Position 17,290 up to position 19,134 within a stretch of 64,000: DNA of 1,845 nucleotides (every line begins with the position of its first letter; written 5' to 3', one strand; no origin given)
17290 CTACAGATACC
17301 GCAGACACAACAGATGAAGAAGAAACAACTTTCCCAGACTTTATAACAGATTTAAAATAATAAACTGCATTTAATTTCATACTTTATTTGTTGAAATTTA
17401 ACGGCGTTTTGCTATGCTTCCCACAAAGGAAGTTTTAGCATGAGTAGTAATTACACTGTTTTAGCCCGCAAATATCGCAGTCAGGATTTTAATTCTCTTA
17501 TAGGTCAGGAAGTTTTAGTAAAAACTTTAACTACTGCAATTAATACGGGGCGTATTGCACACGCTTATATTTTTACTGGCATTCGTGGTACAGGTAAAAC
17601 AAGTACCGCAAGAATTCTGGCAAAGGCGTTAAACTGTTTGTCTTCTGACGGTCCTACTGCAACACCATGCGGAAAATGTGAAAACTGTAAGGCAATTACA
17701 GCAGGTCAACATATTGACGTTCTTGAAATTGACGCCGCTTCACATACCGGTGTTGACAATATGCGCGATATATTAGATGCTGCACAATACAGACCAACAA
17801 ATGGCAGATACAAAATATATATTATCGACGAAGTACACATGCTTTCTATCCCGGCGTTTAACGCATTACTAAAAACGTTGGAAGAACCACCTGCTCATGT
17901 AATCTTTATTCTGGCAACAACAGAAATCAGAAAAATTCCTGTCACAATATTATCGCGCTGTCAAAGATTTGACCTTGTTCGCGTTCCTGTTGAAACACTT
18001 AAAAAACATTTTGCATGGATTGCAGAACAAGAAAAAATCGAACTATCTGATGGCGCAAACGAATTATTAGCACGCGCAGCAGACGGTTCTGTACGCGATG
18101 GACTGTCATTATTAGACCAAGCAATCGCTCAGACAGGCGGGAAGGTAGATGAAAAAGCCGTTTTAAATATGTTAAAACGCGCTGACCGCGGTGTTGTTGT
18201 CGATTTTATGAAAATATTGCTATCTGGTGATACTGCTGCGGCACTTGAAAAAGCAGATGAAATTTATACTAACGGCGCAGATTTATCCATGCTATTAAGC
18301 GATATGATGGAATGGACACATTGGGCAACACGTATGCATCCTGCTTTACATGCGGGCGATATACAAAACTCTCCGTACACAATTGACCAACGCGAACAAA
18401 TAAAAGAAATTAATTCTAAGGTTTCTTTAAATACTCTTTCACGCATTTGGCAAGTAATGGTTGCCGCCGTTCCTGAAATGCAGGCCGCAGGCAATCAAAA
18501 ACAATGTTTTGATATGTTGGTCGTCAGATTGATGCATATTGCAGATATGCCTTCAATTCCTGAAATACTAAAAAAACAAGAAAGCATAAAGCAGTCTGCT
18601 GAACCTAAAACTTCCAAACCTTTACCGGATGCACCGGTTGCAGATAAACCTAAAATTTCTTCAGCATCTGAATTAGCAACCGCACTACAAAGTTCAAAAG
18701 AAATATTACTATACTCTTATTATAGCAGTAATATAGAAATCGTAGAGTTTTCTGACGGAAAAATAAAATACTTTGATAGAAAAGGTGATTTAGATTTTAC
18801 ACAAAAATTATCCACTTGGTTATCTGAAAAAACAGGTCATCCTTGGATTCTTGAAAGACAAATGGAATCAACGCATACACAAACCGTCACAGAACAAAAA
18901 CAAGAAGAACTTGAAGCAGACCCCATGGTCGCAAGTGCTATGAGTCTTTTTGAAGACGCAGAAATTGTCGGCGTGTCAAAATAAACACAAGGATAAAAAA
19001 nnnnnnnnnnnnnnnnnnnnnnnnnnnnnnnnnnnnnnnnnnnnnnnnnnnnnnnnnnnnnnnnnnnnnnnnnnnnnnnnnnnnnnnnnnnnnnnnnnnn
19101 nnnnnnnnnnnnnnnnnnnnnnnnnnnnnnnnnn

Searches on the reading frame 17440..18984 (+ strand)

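Call 8: search_protein_families(library=pfam, proteins=[window:17440-18984:+], max_evalue=0.01)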
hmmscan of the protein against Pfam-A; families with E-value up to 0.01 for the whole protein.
window:17440-18984:+ (514 aa): 13 families
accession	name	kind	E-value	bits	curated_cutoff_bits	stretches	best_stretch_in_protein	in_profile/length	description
PF13177.12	DNA_pol3_delta2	-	3.7e-44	151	27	1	23-180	2-158/161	DNA polymerase III, delta subunit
PF12169.13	DNA_pol3_gamma3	-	5.1e-29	101.3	24.4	1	236-378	1-141/143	DNA polymerase III subunits gamma and tau domain III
PF22608.2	DNAX_ATPase_lid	-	3.9e-17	62.2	27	1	188-234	3-49/49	DNA polymerase III clamp loader subunit, ATPase lid domain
PF00004.35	AAA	-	1.3e-12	48.7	21.2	1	44-177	2-126/131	ATPase family associated with various cellular activities (AAA)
PF12362.13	DUF3646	-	3.7e-12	47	30.2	1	408-512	3-114/114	DNA polymerase III gamma and tau subunits C terminal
PF13401.12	AAA_22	-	1e-05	26.3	27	1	43-165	8-128/130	AAA domain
PF13245.12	AAA_19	-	1.8e-05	25.3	25.1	1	33-157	4-123/134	AAA domain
PF13604.12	AAA_30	-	2.2e-05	24.7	27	1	42-157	20-122/191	AAA domain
PF06068.19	TIP49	-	0.00021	21.1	23.8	0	128-161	279-311/347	TIP49 P-loop domain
PF16193.11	AAA_assoc_2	-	0.00095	19.8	34.3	1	197-246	2-56/81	AAA C-terminal domain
PF07728.20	AAA_5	-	0.0017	18.8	22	0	44-152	3-95/139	AAA domain (dynein-related subfamily)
PF05496.18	RuvB_N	-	0.0019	18.4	27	0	13-74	2-69/159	Holliday junction DNA helicase RuvB P-loop domain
PF13173.12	AAA_14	-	0.0068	16.8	27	0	42-148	4-85/129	AAA domain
